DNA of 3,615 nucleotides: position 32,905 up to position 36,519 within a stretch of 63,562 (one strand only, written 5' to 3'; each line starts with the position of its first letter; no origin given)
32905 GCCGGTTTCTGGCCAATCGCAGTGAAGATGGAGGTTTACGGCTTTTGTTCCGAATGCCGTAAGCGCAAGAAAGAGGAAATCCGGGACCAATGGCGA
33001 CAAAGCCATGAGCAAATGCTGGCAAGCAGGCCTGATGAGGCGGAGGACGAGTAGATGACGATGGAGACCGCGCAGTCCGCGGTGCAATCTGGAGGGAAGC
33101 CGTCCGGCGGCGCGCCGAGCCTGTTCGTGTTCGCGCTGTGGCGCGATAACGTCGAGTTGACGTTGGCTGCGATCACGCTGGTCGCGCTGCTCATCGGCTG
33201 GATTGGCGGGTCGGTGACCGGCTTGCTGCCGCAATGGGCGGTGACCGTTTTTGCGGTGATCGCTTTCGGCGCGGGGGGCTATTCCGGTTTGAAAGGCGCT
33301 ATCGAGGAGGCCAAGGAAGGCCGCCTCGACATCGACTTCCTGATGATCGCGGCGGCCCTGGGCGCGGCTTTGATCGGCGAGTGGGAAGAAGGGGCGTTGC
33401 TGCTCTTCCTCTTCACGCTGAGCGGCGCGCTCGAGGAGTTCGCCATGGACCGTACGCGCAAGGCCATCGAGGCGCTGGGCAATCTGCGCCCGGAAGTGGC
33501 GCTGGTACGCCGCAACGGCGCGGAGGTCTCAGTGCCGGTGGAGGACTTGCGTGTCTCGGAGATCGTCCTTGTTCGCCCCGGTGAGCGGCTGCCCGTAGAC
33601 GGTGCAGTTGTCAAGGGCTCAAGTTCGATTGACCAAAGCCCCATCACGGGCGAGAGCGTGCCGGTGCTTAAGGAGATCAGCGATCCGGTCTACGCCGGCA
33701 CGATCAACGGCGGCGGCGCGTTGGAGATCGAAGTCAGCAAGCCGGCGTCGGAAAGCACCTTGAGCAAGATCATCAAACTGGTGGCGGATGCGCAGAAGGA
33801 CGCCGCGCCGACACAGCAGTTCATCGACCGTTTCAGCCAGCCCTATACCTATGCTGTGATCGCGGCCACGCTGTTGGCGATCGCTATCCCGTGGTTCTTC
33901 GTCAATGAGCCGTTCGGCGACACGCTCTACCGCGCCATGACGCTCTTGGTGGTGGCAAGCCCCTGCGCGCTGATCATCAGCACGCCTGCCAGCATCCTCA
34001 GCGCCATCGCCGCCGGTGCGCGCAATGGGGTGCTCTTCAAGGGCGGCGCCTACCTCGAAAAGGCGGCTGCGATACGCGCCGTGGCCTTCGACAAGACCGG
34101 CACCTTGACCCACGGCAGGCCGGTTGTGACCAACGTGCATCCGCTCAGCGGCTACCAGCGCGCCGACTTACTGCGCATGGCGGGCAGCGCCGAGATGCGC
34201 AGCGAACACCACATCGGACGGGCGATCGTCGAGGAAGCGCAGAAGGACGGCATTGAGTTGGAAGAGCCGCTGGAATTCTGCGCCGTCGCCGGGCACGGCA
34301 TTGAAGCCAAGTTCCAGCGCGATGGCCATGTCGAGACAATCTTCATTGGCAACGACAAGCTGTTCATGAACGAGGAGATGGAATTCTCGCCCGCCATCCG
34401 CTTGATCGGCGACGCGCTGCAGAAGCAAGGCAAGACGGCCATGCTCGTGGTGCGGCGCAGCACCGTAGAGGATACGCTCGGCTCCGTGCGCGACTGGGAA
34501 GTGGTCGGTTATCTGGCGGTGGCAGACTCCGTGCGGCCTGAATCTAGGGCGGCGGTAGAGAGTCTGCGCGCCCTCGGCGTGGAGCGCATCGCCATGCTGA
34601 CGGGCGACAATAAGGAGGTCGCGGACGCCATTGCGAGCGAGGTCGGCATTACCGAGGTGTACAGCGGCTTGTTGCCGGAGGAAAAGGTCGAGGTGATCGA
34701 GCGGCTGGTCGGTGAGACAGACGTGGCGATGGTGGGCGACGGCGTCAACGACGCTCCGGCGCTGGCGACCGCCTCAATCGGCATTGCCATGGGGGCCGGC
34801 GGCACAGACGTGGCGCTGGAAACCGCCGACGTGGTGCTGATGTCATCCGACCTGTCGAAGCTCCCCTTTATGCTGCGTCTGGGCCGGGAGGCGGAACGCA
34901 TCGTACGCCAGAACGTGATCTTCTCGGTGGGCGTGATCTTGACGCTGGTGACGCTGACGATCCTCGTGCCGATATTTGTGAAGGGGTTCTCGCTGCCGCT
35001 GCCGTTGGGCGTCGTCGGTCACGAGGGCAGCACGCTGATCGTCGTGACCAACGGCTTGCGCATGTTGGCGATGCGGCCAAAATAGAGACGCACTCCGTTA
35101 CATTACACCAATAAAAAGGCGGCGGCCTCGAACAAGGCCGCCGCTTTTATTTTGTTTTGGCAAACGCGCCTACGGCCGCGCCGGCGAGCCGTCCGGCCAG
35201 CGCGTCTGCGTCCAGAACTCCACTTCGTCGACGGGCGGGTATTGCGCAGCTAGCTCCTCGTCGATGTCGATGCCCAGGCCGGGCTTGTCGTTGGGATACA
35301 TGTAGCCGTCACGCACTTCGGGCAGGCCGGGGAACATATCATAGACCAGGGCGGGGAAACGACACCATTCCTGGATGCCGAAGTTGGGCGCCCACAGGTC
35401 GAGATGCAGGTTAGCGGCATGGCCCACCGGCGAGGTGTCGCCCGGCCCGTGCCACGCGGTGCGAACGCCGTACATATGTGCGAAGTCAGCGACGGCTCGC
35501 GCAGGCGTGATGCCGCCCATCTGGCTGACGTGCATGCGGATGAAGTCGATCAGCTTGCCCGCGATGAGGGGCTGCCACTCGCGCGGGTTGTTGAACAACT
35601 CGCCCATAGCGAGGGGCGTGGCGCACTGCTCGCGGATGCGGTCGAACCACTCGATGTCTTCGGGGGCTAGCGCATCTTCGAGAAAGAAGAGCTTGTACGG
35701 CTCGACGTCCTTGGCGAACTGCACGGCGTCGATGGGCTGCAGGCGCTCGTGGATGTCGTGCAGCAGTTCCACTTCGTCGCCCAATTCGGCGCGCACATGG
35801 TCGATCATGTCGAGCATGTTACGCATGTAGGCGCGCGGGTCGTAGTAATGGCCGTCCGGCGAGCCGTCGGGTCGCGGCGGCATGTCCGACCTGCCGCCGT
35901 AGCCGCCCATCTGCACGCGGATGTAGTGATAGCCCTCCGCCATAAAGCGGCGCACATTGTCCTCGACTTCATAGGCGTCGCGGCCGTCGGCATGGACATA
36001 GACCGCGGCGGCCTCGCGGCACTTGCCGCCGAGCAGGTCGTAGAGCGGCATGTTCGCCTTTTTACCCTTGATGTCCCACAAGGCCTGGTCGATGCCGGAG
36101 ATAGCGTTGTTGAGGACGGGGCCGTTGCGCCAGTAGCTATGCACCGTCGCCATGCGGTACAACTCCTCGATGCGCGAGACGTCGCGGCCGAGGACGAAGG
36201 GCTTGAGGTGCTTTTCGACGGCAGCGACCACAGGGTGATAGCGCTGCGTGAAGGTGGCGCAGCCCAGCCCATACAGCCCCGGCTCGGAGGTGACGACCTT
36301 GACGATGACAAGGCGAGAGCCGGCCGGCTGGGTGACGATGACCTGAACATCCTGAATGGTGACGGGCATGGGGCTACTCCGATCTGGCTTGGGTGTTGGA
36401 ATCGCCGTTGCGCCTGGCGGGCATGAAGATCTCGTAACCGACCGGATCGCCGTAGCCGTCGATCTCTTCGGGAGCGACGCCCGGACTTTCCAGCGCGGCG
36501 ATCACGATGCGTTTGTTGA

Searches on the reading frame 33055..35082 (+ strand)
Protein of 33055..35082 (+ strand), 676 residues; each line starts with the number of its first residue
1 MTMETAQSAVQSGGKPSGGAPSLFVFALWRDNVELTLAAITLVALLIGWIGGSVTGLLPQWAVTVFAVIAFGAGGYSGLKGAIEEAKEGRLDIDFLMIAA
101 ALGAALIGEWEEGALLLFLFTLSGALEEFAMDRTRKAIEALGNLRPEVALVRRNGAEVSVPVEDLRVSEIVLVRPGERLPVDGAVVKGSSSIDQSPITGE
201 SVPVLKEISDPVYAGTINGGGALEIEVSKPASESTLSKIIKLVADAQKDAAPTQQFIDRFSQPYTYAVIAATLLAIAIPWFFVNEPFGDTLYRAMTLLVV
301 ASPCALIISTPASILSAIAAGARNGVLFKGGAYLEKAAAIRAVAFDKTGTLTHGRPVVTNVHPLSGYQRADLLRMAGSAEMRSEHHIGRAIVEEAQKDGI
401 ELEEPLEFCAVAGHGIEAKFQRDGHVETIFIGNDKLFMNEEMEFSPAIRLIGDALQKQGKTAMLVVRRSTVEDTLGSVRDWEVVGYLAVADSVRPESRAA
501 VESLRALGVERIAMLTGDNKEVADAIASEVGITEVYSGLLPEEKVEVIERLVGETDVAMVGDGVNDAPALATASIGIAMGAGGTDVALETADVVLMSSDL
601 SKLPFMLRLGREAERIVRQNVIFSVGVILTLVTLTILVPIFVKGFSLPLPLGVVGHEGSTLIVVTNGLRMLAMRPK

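Call 69: search_protein_families(library=pfam, proteins=[window:33055-35082:+], max_evalue=0.00001)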
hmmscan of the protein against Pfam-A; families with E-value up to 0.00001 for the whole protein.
window:33055-35082:+ (676 aa): 2 families
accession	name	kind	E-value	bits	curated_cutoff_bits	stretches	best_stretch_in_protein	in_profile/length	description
PF00122.25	E1-E2_ATPase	-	5.6e-52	176.3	28.1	1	144-324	2-181/181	E1-E2 ATPase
PF00702.32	Hydrolase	-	4.1e-36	125.6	26.4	1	340-573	1-190/191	haloacid dehalogenase-like hydrolase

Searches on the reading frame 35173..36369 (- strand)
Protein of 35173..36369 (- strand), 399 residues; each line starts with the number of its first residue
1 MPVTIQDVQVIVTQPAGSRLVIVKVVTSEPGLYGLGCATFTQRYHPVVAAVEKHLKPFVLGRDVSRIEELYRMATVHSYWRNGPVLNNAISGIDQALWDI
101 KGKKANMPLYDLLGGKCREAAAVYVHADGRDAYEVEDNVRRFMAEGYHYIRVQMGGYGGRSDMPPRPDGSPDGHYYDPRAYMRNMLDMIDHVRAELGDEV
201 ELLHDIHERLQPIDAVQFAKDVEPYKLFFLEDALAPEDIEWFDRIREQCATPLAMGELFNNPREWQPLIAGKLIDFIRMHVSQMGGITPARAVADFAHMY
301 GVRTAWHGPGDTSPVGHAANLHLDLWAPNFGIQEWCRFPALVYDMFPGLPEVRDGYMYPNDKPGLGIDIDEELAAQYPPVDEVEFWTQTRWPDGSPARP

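Call 69: search_protein_families(library=pfam, proteins=[window:35173-36369:-], max_evalue=0.00001)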
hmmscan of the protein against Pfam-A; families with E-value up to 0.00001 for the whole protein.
window:35173-36369:- (399 aa): 2 families
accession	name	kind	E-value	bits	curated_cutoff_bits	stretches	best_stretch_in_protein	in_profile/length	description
PF13378.12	MR_MLE_C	-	1.3e-47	162.8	29.4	1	135-372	2-218/219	Enolase C-terminal domain-like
PF02746.21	MR_MLE_N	-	4.3e-19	69.3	22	1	8-114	16-117/117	Mandelate racemase / muconate lactonizing enzyme, N-terminal domain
